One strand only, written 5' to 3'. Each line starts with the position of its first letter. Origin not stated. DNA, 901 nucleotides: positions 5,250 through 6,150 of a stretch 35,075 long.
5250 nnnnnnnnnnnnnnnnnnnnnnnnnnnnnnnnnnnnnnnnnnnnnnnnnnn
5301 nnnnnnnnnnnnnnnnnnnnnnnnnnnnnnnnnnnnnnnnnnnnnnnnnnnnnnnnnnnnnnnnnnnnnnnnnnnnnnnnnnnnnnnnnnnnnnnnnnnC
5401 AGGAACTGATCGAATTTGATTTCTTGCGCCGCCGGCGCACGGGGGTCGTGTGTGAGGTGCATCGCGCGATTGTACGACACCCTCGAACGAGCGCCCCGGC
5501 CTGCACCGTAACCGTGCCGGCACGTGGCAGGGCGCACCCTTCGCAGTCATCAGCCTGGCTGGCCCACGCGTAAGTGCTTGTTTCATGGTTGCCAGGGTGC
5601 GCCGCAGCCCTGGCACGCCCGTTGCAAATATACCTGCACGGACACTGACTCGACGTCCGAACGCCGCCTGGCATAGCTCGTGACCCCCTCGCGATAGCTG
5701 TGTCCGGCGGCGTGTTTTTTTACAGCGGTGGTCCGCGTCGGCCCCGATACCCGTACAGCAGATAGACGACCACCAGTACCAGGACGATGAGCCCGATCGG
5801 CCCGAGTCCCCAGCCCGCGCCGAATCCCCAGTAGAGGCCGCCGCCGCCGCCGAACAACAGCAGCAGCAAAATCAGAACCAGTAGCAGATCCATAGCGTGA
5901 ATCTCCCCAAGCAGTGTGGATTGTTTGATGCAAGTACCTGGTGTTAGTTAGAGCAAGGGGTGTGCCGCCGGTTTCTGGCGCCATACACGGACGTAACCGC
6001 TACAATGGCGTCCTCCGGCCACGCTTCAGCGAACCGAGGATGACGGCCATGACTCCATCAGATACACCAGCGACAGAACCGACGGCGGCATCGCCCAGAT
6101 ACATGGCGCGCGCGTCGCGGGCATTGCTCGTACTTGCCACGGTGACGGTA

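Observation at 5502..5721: Consensus-perfect sigma-54 promoter driving an ORF-free, highly structured ~85-nt unit: candidate RpoN-dependent sRNA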

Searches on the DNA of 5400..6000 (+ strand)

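Call 4: search_rna_families(source=window, start=5400, end=6000, threshold=evalue, max_evalue=10, show_alignments=3)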
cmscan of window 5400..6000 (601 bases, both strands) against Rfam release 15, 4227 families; matches with E-value up to 10: 4.
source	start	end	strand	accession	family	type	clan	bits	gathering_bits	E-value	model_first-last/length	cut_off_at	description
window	5660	5715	+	RF04201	MIR7510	Gene; miRNA;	-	18.1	93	1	1-79/79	no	MIR7510 microRNA precursor family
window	5661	5713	+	RF03296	MIR8788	Gene; miRNA;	-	17.9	124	2.9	1-138/138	no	MIR8788 microRNA precursor family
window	5553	5613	+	RF04308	HCV_SL2531-SL2549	Cis-reg;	-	13.5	56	4.3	1-72/72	no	Hepatitis C virus stem-loop SL2531 and SL2549AU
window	5930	5966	-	RF03032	narK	Cis-reg;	-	13.2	43.2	7.7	1-72/72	no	narK RNA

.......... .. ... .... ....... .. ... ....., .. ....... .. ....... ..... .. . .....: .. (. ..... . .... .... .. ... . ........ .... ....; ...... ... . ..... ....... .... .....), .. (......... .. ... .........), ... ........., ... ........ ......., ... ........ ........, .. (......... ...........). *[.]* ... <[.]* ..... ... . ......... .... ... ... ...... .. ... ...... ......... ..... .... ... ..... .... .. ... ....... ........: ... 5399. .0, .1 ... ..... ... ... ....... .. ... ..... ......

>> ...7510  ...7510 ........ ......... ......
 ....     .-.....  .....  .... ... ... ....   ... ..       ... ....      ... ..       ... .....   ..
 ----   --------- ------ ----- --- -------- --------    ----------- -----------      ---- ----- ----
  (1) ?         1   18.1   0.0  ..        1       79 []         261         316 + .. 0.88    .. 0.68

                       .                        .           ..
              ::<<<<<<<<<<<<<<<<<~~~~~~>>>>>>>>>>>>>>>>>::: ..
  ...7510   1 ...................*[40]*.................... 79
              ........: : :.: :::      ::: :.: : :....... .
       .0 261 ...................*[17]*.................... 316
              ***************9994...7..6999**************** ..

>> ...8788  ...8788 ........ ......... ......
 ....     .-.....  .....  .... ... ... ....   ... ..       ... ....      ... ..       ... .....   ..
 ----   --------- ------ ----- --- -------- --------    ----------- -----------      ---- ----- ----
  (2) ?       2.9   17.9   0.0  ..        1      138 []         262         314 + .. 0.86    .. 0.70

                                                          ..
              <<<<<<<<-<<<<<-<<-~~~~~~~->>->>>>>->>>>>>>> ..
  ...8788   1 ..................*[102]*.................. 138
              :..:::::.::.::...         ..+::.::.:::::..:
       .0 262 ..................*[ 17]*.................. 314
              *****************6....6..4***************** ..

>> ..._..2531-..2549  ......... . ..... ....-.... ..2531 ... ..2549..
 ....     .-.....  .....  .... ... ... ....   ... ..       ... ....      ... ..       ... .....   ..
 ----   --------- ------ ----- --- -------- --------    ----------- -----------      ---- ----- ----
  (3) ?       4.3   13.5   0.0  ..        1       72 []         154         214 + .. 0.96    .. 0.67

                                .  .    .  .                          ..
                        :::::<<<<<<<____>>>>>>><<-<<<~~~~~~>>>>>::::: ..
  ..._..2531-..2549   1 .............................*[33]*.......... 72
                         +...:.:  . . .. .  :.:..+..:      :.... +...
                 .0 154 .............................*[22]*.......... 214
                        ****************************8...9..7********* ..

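Call 31: build_rna_model(alignment_id=A3, structure=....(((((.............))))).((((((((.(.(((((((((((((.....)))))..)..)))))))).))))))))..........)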
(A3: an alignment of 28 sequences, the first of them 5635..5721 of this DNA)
Model R1 built from alignment A3 (28 sequences, 94 columns); structure: as given.
model positions 87; base pairs 27; branch points 1; effective number of sequences 1.36; information 0.654 bits per position. Calibrated on 0.2 Mb of random sequence (short: E-values are rough).
structure used (alignment columns):
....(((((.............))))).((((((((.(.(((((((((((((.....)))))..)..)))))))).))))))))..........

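Call 32: search_with_rna_model(model_id=R1, sources=[window, L001, L002, L003, L004, L005, L006, L007, L008, L009, L010, L011, L012, L013, L014, L015, L016, L017, L018, L019, L020, L021, L022, L023, L024, L025, L026, L027, L028, L029, L030, L031], max_evalue=1)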
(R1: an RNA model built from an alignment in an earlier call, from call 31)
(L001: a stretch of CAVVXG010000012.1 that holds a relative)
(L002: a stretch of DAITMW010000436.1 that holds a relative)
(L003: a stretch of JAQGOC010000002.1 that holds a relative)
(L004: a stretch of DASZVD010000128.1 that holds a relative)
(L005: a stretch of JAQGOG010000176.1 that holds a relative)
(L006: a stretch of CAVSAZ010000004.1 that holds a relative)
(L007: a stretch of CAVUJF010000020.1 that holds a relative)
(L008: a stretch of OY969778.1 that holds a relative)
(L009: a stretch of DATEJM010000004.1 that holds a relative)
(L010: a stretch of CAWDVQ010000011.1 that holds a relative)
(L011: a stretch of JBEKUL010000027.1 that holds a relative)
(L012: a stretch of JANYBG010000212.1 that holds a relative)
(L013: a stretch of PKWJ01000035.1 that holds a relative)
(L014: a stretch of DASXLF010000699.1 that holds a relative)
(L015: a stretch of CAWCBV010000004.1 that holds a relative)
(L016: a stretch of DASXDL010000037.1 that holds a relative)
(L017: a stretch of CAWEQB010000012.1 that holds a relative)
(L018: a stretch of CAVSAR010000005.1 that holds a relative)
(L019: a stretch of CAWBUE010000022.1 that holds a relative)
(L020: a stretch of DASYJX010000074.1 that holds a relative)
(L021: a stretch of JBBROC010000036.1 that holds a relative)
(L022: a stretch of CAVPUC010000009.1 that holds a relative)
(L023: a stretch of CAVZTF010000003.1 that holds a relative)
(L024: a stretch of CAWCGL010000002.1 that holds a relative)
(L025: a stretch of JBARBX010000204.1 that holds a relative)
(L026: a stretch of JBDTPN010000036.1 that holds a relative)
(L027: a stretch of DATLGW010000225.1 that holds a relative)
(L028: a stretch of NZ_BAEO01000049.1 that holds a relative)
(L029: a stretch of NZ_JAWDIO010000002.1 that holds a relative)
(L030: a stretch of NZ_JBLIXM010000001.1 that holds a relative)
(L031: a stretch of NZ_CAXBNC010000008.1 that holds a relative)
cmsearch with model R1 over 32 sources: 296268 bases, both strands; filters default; matches with E-value up to 1: 10.
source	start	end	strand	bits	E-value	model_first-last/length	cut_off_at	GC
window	5635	5721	+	103.1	1.1e-23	1-87/87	no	0.62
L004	3881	3966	+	97.4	3e-22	1-87/87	no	0.64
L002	3059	3144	+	91.6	9.2e-21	1-87/87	no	0.63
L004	3907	3958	-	20.6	0.018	27-79/87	no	0.75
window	5661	5713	-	16.1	0.25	27-79/87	no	0.7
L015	2850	2909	-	15.1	0.48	1-87/87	no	0.57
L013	3684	3777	+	14.7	0.61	1-87/87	no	0.67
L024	4247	4291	-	14.1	0.84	31-75/87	no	0.8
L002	3085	3136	-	14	0.88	27-79/87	no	0.75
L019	7536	7614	+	13.9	0.99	1-87/87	no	0.7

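Call 33: search_with_rna_model(model_id=R1, sources=[window, L002, L004, L032, L033, L034, L035, L036, L037, L038, L039, L040, L041, L042, L043, L044, L045, L046, L047, L048, L049, L050, L051, L052, L053, L054, L055, L056, L057, L058, L059, L060, L061, L062, L063, L064, L065, L066, L067, L068, L069, L070, L071, L072, L073, L074, L075, L076, L077, L078, L079, L080, L081, L082, L083, L084, L085, L086, L087, L088, L089, L090, L091, L092, L093, L094, L095, L096, L097, L098, L099, L100, L101, L102, L103, L104], max_evalue=0.01, make_alignment=true)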
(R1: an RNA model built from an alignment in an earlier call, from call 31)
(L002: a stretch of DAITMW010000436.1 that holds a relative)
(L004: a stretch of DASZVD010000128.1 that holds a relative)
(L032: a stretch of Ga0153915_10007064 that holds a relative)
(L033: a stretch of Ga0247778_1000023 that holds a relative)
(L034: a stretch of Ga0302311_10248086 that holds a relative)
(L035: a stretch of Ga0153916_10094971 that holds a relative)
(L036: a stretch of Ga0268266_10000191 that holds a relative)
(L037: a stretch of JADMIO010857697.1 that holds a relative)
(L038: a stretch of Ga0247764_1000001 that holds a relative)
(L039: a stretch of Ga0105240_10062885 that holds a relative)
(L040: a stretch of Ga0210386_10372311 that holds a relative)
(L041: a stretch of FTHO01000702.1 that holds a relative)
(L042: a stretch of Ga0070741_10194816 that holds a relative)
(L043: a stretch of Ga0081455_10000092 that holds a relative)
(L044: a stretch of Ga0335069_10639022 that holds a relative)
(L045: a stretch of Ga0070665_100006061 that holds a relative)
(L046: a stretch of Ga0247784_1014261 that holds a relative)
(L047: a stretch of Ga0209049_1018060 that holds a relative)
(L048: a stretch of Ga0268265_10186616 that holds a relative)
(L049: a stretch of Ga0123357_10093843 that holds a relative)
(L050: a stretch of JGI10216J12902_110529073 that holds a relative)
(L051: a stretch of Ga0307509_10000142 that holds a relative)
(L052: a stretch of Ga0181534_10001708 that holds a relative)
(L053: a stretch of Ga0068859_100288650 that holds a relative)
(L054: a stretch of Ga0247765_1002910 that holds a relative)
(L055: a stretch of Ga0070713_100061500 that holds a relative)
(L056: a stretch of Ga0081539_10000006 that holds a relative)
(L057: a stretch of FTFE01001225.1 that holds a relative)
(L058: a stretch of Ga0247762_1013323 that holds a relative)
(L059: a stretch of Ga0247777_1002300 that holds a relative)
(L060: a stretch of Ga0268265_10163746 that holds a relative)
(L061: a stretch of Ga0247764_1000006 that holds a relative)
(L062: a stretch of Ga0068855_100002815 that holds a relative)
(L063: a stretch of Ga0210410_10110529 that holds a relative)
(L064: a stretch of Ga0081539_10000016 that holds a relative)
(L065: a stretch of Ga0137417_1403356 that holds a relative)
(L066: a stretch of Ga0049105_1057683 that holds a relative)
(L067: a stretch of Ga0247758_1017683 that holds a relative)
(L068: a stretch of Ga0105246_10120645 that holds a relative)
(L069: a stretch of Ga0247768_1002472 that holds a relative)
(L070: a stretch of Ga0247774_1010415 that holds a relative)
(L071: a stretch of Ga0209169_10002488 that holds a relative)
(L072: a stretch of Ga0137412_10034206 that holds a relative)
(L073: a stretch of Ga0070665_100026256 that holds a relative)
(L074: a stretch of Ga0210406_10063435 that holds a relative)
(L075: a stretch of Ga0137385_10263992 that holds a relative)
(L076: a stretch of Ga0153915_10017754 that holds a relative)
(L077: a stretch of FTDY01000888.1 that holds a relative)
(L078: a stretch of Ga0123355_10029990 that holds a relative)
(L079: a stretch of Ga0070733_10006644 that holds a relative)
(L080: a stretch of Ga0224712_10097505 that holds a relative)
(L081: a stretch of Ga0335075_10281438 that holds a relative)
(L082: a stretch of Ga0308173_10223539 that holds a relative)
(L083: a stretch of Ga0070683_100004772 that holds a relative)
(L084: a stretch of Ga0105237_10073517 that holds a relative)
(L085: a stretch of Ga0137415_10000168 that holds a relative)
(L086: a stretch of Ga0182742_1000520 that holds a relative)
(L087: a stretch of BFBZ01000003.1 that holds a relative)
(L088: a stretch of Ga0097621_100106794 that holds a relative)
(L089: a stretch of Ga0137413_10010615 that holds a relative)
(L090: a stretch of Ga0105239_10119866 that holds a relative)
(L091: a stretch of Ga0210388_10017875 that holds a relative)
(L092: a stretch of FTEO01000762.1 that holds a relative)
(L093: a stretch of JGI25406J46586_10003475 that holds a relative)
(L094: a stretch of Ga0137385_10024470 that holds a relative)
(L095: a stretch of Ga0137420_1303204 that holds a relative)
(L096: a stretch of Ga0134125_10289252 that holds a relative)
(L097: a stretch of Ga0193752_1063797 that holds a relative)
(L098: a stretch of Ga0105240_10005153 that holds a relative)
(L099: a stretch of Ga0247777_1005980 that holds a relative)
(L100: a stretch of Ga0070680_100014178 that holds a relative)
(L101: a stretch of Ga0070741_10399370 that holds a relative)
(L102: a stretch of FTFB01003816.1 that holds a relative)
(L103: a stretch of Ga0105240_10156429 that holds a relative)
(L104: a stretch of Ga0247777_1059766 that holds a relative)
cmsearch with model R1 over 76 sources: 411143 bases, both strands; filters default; matches with E-value up to 0.01: 76.
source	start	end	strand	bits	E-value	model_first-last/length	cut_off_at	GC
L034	1232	1317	+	105.4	3.7e-24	1-87/87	no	0.6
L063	918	1004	+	104.9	5e-24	1-87/87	no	0.6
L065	1439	1525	-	104.9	5e-24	1-87/87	no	0.6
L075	1224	1310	-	104.9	5e-24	1-87/87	no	0.6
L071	1425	1510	-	104.4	6.8e-24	1-87/87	no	0.6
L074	155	241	-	104.1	8.1e-24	1-87/87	no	0.61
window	5635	5721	+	103.1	1.5e-23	1-87/87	no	0.62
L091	1573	1657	-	99.6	1.1e-22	1-87/87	no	0.61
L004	3881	3966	+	97.4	4.1e-22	1-87/87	no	0.64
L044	652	738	+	96.5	7.3e-22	1-87/87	no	0.62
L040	1044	1128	-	96.4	7.6e-22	1-87/87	no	0.59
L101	194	279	+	95.2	1.6e-21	1-87/87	no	0.65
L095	1521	1606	-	94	3.1e-21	1-87/87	no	0.63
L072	1023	1110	-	92.9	6.1e-21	1-87/87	no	0.56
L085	12619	12706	-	92.9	6.1e-21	1-87/87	no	0.56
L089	4306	4393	+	92.9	6.1e-21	1-87/87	no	0.56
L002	3059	3144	+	91.6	1.3e-20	1-87/87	no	0.63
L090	728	812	-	91.1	1.8e-20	1-87/87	no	0.65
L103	1320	1404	-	91.1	1.8e-20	1-87/87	no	0.65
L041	4042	4123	-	91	1.9e-20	1-87/87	no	0.62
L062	4627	4707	-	90.1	3.2e-20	1-87/87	no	0.64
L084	990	1070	-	90.1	3.2e-20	1-87/87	no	0.64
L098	2477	2557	+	90.1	3.2e-20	1-87/87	no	0.64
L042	1707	1791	+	89.6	4.2e-20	1-87/87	no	0.6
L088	1291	1376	+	89.5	4.6e-20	1-87/87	no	0.63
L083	2617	2701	-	87.9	1.2e-19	1-87/87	no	0.65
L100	3637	3721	-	87.9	1.2e-19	1-87/87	no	0.65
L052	1251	1338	-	86.9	2.1e-19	1-87/87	no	0.52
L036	59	141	+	86.7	2.4e-19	1-87/87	no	0.61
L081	568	652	+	84.9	7e-19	1-87/87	no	0.65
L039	456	538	+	83.3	1.8e-18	1-87/87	no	0.61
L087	5665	5752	+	82.6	2.8e-18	1-87/87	no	0.57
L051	2289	2375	-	82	3.9e-18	1-87/87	no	0.61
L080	980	1066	+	78.5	3e-17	1-87/87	no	0.64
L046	1329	1414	-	77.7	5.1e-17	1-87/87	no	0.57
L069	5818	5903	+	77.7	5.1e-17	1-87/87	no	0.57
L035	3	91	-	69.2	7.6e-15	1-87/87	no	0.57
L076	6026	6114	-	68.6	1.1e-14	1-87/87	no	0.58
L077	1426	1498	-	67.7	1.8e-14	1-87/87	no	0.56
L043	5270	5338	-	66.7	3.4e-14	1-87/87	no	0.62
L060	1217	1302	-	63.7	2e-13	1-87/87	no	0.58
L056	2510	2578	+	62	5.4e-13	1-87/87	no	0.65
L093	518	586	-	62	5.4e-13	1-87/87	no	0.65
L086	3640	3710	-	61.9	5.9e-13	1-87/87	no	0.62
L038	2280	2351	-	61.3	8.2e-13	1-87/87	no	0.58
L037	2145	2213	+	60.9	1e-12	1-87/87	no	0.64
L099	3098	3187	+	60.3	1.5e-12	1-87/87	no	0.58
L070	2459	2530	+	60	1.8e-12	1-87/87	no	0.58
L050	1168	1247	+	59.9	1.9e-12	1-87/87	no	0.6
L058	1930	2017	-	59.8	2.1e-12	1-87/87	no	0.59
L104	705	776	-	59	3.3e-12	1-87/87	no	0.57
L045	4942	5013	+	58.8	3.6e-12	1-87/87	no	0.58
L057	4810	4881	-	58.8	3.7e-12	1-87/87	no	0.6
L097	196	283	+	58.4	4.5e-12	1-87/87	no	0.59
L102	1231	1320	+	58.2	5.2e-12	1-87/87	no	0.59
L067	1498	1585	+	57.3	8.7e-12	1-87/87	no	0.6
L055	1781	1888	-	56.3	1.6e-11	1-87/87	no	0.66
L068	1706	1789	+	55.8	2.1e-11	1-87/87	no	0.58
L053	1660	1732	+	54.4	4.9e-11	1-87/87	no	0.67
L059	575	647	-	54.1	6e-11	1-87/87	no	0.6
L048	1582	1668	-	54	6.2e-11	1-87/87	no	0.59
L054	622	708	-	53.9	6.7e-11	1-87/87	no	0.63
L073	3258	3326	-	53.3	9.3e-11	1-87/87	no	0.64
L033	6060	6128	+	53.1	1.1e-10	1-87/87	no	0.68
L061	552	620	+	53.1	1.1e-10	1-87/87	no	0.68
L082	839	924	+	52.9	1.2e-10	1-87/87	no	0.58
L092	3628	3694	+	52.8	1.3e-10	1-87/87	no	0.66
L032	1375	1442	-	49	1.2e-09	1-87/87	no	0.66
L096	1302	1382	-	44.6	1.7e-08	1-87/87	no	0.65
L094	4445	4518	-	42.2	7.1e-08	1-87/87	no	0.61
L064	1131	1203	+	37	1.5e-06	1-87/87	no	0.56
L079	793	864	-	35.1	4.6e-06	1-87/87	no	0.71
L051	2278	2356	+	24.1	0.0031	1-87/87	no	0.66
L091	1581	1632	+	23.1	0.0056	27-79/87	no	0.73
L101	211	282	-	22.3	0.0094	1-87/87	no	0.68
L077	1410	1494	+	22.2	0.0096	1-87/87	no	0.54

Alignment A4: 76 matches aligned to the model, 161 columns, each read 5' to 3' on its own strand. Consensus structure (alignment columns), stored with it:
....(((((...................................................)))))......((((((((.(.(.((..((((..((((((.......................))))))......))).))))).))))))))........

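Call 55: search_with_rna_model(model_id=R1, sources=[L105, L106, L107, L108, L109], max_evalue=1, show_alignments=3)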
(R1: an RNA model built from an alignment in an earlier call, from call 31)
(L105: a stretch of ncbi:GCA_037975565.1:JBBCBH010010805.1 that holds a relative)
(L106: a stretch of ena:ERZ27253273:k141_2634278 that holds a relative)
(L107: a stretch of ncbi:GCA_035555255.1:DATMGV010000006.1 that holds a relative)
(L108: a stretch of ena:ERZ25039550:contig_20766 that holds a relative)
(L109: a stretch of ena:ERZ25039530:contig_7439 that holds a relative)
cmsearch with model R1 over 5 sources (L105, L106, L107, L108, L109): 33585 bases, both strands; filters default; matches with E-value up to 1: 3.
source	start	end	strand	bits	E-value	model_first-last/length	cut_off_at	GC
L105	3740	3811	-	58.1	4.4e-13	1-87/87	no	0.6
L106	2760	2808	-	11.3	0.52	1-87/87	no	0.8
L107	2760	2808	-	11.3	0.52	1-87/87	no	0.8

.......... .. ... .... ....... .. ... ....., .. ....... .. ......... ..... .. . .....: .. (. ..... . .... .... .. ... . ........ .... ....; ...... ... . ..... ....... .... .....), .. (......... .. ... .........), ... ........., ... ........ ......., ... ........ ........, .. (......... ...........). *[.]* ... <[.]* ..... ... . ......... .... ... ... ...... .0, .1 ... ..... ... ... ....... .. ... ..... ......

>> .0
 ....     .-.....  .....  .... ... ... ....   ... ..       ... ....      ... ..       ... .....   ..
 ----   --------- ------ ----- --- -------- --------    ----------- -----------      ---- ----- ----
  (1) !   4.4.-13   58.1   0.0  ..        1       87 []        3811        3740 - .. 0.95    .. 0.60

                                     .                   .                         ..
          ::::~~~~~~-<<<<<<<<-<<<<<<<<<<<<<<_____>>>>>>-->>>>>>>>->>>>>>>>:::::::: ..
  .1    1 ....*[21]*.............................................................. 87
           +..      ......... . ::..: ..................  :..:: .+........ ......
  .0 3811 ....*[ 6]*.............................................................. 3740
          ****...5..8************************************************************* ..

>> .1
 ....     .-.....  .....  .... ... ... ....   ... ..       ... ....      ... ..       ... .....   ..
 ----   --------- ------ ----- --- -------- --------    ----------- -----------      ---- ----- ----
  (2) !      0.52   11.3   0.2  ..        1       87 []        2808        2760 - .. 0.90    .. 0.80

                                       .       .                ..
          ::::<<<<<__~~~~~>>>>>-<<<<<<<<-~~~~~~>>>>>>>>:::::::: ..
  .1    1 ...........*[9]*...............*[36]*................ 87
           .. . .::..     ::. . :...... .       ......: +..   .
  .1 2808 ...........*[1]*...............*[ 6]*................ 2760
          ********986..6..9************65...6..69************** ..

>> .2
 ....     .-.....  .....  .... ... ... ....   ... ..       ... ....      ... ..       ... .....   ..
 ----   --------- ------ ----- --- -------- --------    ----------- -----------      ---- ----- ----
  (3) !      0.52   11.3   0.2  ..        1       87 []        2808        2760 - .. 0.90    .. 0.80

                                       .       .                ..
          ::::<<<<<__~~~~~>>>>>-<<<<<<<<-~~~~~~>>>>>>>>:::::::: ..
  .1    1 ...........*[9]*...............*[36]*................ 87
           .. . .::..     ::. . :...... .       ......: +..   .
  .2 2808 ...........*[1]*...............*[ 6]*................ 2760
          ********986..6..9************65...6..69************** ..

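Call 70: search_with_rna_model(model_id=R1, sources=[L110, L111, L112, L113, L114, L115, L116, L117, L118, L119, L120, L121, L122, L123, L124, L125], max_evalue=0.01)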
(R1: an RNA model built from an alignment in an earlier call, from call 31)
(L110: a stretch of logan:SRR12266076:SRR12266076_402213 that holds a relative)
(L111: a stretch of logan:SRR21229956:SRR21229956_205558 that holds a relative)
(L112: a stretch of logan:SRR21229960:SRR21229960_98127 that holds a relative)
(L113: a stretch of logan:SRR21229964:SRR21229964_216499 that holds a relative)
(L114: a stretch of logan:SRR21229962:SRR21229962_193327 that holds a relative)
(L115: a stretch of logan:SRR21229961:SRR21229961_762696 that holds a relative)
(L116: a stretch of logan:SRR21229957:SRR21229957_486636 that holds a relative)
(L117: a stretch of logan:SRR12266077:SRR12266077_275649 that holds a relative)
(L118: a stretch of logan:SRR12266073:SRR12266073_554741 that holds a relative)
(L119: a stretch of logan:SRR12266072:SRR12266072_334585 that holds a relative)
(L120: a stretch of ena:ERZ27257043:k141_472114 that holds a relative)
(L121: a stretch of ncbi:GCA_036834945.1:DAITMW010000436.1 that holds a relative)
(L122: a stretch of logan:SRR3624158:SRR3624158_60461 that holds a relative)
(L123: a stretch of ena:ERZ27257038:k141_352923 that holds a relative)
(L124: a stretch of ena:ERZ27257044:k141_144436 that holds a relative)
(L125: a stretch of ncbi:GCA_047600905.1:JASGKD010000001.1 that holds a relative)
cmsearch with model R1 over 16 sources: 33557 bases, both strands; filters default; matches with E-value up to 0.01: 22.
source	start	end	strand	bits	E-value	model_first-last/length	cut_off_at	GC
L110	1208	1294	-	101.5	3e-24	1-87/87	no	0.63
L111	1208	1294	-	101.5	3e-24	1-87/87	no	0.63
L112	603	689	-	101.5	3e-24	1-87/87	no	0.63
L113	603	689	-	101.5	3e-24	1-87/87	no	0.63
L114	158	244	-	101.5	3e-24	1-87/87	no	0.63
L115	93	179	-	101.5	3e-24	1-87/87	no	0.63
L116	158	244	-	101.5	3e-24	1-87/87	no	0.63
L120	1192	1277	-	91.6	1e-21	1-87/87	no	0.63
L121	1192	1277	-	91.6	1e-21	1-87/87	no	0.63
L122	744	829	-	91.6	1e-21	1-87/87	no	0.63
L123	455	540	-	91.6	1e-21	1-87/87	no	0.63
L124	169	254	-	91.6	1e-21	1-87/87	no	0.63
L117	1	41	-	36.5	1.6e-07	1-41/87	3'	0.61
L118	1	41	-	36.5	1.6e-07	1-41/87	3'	0.61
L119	1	41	-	36.5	1.6e-07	1-41/87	3'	0.61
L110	1217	1267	+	19.6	0.0038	28-78/87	no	0.8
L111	1217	1267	+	19.6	0.0038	28-78/87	no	0.8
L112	612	662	+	19.6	0.0038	28-78/87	no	0.8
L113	612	662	+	19.6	0.0038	28-78/87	no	0.8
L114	167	217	+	19.6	0.0038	28-78/87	no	0.8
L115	102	152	+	19.6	0.0038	28-78/87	no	0.8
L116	167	217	+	19.6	0.0038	28-78/87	no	0.8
